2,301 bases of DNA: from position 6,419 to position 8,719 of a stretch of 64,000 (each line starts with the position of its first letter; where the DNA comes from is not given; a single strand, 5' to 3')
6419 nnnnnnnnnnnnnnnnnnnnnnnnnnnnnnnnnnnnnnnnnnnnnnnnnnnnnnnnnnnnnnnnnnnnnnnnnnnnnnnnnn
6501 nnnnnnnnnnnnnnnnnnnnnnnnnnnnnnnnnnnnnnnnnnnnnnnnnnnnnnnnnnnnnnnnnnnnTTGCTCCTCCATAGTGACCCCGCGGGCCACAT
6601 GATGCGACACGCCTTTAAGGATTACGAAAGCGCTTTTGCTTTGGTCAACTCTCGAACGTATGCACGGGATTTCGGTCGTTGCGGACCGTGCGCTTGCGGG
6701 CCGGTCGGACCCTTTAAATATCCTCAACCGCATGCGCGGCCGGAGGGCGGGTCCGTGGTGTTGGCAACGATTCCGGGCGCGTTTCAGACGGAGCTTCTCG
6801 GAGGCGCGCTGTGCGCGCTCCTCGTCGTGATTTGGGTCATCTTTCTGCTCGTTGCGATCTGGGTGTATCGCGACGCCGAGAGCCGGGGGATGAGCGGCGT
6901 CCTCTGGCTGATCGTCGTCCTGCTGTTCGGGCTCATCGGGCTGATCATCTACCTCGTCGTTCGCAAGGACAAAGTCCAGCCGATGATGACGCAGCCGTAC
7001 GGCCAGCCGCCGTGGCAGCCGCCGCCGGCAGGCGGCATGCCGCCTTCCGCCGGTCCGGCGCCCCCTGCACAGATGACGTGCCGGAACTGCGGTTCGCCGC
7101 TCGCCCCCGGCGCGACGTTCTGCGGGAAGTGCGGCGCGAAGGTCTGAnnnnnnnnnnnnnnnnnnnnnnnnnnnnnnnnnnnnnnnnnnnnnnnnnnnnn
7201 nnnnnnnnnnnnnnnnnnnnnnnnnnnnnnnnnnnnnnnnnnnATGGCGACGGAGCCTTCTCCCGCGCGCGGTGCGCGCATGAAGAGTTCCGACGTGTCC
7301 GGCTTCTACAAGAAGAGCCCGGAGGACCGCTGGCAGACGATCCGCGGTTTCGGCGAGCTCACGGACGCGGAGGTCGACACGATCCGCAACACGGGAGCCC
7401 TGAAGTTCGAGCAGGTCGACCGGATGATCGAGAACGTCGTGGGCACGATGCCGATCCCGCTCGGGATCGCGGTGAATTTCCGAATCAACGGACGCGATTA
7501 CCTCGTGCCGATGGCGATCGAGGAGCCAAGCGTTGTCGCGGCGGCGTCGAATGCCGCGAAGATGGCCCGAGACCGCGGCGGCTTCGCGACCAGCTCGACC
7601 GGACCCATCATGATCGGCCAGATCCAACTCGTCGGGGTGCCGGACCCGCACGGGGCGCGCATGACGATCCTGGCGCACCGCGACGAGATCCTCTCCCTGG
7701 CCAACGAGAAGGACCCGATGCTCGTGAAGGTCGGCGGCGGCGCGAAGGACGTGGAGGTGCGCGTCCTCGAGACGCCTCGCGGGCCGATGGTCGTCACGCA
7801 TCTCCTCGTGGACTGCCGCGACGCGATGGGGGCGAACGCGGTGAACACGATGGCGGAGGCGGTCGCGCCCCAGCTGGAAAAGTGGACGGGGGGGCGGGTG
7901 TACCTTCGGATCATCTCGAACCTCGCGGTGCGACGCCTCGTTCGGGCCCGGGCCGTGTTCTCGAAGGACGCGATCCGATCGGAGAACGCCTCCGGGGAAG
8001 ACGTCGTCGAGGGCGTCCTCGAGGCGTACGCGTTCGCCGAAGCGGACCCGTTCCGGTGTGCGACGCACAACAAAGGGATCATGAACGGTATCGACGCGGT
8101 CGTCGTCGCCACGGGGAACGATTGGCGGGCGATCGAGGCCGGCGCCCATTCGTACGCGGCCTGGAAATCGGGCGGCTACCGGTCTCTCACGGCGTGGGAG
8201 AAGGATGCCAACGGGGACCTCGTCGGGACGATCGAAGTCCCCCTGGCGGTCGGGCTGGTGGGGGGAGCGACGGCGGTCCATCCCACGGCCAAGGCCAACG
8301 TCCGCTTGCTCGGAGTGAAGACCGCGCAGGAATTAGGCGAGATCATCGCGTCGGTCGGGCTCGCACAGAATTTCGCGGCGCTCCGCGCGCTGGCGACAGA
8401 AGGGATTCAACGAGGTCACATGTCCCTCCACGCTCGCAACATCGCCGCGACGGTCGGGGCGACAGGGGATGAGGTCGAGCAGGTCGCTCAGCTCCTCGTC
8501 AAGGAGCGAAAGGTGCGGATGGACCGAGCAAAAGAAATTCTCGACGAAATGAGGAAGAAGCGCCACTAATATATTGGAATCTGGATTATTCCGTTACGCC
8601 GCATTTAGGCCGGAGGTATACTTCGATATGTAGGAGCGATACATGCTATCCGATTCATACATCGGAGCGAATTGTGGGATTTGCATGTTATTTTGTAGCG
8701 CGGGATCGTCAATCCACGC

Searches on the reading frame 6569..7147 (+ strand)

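Call 20: search_protein_families(library=pfam, proteins=[window:6569-7147:+], max_evalue=0.0001)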
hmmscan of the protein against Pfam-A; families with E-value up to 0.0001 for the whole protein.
window:6569-7147:+ (192 aa): 2 families
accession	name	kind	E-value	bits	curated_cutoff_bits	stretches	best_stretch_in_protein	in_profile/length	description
PF13240.11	Zn_Ribbon_1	-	1.9e-07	31.1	25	1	171-192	2-23/23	zinc-ribbon domain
PF13248.11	Zn_ribbon_3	-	8.8e-06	25.4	27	1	170-191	4-25/26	zinc-ribbon domain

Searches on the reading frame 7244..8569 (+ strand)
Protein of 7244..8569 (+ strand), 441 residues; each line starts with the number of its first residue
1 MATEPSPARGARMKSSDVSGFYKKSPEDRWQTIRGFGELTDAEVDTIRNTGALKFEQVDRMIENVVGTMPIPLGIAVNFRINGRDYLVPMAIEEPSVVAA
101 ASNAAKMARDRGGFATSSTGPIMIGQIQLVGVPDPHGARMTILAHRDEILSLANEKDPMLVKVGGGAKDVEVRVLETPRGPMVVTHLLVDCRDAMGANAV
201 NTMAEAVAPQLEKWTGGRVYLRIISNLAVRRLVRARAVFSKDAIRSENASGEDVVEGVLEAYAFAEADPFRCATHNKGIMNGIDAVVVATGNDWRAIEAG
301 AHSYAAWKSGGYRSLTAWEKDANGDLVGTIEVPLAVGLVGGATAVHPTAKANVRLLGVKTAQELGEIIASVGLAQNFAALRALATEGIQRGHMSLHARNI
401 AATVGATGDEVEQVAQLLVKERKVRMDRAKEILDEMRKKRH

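Call 20: search_protein_families(library=pfam, proteins=[window:7244-8569:+], max_evalue=0.0001)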
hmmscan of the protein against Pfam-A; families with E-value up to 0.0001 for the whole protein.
window:7244-8569:+ (441 aa): 1 family
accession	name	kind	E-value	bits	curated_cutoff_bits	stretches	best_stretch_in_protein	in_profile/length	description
PF00368.23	HMG-CoA_red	-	9.9e-119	397.1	27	1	27-397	3-368/368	Hydroxymethylglutaryl-coenzyme A reductase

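Call 76: search_solved_structures(query=window:7244-8569:+, max_evalue=1e-10)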
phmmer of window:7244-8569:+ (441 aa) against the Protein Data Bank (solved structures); distinct sequences matched with E-value up to 1e-10: 11.
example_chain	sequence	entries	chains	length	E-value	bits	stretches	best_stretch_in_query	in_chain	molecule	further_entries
6dio_A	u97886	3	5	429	3.4e-158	529.9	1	20-438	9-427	3-hydroxy-3-methylglutaryl coenzyme A reductase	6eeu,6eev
1qax_A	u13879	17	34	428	2.7e-155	520.4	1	19-437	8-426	PROTEIN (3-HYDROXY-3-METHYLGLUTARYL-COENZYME A REDUCTASE) | 3-hydroxy-3-methylglutaryl-coenzyme A reductase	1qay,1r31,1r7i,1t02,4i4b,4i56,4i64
6p7k_A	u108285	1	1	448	6.3e-151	506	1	9-433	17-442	3-hydroxy-3-methylglutaryl coenzyme A reductase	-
9v7y_A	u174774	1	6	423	6e-142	476.4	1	39-434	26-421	3-hydroxy-3-methylglutaryl coenzyme A reductase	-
7m1z_A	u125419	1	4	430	1.3e-98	333.7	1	17-438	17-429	acetyl-CoA C-acetyltransferase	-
7m3h_A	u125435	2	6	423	1.6e-98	333.4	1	18-438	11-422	Hydroxymethylglutaryl-CoA reductase, degradative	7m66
3qae_A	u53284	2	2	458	4.8e-96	325.2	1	14-437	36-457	3-hydroxy-3-methylglutaryl-coenzyme a reductase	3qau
5wpj_A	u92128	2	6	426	7.2e-96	324.6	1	18-437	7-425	3-hydroxy-3-methylglutaryl coenzyme A reductase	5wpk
7n7s_A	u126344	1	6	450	3.6e-62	213.7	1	13-425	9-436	Hydroxymethylglutaryl-CoA reductase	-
9zw9_A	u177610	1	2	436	6.2e-49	170.1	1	20-402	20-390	Probable 3-hydroxy-3-methylglutaryl-coenzyme A reductase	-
9zw6_A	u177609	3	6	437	6.2e-49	170.1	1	20-402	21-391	Probable 3-hydroxy-3-methylglutaryl-coenzyme A reductase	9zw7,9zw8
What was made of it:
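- A class II HMG-CoA reductase lies 10 kb upstream (calls 20, 76).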

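Call 77: search_protein_families(library=ncbifam, proteins=[window:7244-8569:+], max_evalue=0.001)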
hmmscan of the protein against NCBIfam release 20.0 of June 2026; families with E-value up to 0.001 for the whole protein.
window:7244-8569:+ (441 aa): 3 families
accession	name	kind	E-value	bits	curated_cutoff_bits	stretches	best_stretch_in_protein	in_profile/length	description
TIGR00532.1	HMG_CoA_R_NAD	equivalog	5.4e-146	486.9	259.95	1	11-397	17-395/395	hydroxymethylglutaryl-CoA reductase, degradative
TIGR00533.1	HMG_CoA_R_NADP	equivalog_domain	8.4e-15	54.6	441.8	1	57-395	58-400/402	hydroxymethylglutaryl-CoA reductase (NADPH)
TIGR00920.1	2A060605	subfamily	6e-11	41.2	778.35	1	61-115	524-578/887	hydroxymethylglutaryl-CoA reductase (NADPH)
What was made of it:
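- Checked: 7244..8569 is a class II enzyme: 520 bits to P. mevalonii 1qax, and TIGR00532 at 487 bits against a cutoff of 260 (calls 20, 76, 77).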
